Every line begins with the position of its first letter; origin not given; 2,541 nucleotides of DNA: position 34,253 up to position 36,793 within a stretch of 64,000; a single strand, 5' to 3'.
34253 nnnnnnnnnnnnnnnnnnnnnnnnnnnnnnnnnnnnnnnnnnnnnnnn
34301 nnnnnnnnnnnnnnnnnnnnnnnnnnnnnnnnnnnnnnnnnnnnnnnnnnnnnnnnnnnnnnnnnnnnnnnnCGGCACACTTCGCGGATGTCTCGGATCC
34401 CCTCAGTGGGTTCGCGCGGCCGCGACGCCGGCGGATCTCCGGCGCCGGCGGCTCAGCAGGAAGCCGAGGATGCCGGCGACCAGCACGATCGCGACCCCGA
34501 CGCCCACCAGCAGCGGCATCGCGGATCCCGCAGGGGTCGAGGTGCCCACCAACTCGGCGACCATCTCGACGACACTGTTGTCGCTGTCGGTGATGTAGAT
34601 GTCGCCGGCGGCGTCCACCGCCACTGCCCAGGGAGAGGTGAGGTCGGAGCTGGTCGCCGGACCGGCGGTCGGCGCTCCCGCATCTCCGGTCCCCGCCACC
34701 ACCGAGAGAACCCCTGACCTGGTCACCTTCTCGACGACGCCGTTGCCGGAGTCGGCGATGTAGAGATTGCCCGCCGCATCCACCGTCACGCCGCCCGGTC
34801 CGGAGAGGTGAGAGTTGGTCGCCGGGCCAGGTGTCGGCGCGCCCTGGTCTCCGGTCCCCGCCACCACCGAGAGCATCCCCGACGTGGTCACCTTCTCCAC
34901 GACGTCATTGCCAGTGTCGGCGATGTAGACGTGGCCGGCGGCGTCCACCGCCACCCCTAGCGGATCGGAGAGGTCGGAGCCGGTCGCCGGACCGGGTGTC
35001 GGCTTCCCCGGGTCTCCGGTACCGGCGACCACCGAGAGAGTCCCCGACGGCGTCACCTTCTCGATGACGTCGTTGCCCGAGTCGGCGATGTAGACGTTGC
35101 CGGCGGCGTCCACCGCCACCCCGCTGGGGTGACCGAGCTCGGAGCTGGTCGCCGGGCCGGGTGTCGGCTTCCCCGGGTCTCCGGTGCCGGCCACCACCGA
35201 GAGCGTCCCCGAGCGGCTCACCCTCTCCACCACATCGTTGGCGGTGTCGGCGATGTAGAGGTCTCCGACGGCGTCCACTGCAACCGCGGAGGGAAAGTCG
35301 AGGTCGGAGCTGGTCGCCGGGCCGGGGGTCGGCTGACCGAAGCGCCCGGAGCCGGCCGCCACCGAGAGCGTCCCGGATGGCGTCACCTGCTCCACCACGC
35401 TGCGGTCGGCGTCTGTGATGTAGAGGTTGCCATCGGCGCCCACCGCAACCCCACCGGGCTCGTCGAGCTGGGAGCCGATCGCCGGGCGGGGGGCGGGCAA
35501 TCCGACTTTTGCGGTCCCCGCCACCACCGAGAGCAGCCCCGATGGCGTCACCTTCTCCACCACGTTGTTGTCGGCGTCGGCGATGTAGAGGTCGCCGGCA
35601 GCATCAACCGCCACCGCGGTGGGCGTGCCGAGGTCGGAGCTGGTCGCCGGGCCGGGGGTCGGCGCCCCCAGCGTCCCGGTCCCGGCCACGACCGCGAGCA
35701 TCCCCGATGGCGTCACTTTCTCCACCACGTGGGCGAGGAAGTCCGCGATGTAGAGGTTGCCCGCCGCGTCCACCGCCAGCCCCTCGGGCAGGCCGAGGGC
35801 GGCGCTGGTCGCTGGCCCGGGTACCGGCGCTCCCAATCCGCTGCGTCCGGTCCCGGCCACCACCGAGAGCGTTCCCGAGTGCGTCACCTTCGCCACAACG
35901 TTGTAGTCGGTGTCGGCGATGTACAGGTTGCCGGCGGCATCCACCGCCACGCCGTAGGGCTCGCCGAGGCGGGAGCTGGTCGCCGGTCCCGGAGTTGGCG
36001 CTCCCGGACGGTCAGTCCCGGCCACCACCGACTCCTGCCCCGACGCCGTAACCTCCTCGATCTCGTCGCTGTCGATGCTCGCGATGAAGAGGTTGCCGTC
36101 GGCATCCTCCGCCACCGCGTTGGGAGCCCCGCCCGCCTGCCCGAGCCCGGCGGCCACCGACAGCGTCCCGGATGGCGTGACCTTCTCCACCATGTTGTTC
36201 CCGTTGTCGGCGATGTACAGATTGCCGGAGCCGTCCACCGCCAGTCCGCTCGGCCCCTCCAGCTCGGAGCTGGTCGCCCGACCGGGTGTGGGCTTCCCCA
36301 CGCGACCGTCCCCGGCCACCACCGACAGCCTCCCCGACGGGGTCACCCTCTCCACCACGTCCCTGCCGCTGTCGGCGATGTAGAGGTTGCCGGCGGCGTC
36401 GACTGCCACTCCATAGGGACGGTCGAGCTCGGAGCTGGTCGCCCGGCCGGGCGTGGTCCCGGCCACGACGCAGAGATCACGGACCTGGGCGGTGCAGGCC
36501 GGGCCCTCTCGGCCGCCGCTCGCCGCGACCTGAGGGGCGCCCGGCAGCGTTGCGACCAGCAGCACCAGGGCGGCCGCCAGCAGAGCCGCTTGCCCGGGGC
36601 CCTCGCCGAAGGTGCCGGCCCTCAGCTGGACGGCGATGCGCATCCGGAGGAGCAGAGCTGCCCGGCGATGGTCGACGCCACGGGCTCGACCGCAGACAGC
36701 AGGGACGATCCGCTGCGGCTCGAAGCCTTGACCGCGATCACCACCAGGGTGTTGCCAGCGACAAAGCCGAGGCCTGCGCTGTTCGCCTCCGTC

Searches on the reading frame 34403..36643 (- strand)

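Call 53: search_protein_families(library=pfam, proteins=[window:34403-36643:-], max_evalue=0.01)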
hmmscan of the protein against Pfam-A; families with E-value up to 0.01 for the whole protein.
window:34403-36643:- (746 aa): 14 families
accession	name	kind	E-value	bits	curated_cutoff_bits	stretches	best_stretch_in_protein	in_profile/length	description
PF01436.27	NHL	-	1.2e-48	161.3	20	5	558-579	1-22/28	NHL repeat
PF25021.1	TEN_NHL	-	3.2e-44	151.8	27.1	4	277-476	135-357/357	Teneurin NHL domain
PF08450.18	SGL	-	2e-21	77.2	26.3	1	400-537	92-217/246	SMP-30/Gluconolactonase/LRE-like region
PF24684.1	Vgb_lyase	-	1.4e-17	63.9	50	3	127-259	91-213/290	Virginiamycin B lyase family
PF06739.17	SBBP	-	2e-16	60.1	20.5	0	73-90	12-29/38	Beta-propeller repeat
PF05787.19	PhoX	-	8.2e-12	45.5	24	0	567-664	381-480/515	Alkaline phosphatase PhoX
PF20067.5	SSL_N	-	1.4e-11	44.5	18.9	0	286-300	23-37/46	Strictosidine synthase-like, N-terminal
PF06977.17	SdiA-regulated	-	5.1e-09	36.1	21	0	70-90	219-239/249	SdiA-regulated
PF07494.17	Reg_prop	-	9.9e-07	28.7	20.4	0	175-189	8-22/24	Two component regulator propeller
PF02393.21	US22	-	3.5e-06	27.5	35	0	562-584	82-104/124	US22 like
PF22701.2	Mala_s_1-like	-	4.9e-06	26.9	27.5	0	133-242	44-145/195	Mal s 1 allergenic protein-like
PF13449.12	Phytase-like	-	4.5e-05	23.9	27.6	0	555-630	60-141/284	Esterase-like activity of phytase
PF23500.1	DUF7133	-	0.00091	19.1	27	0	396-419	331-354/385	Domain of unknown function (DUF7133)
PF14433.11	SUKH-3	-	0.0064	17.1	23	0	562-581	111-130/146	SUKH-3 immunity protein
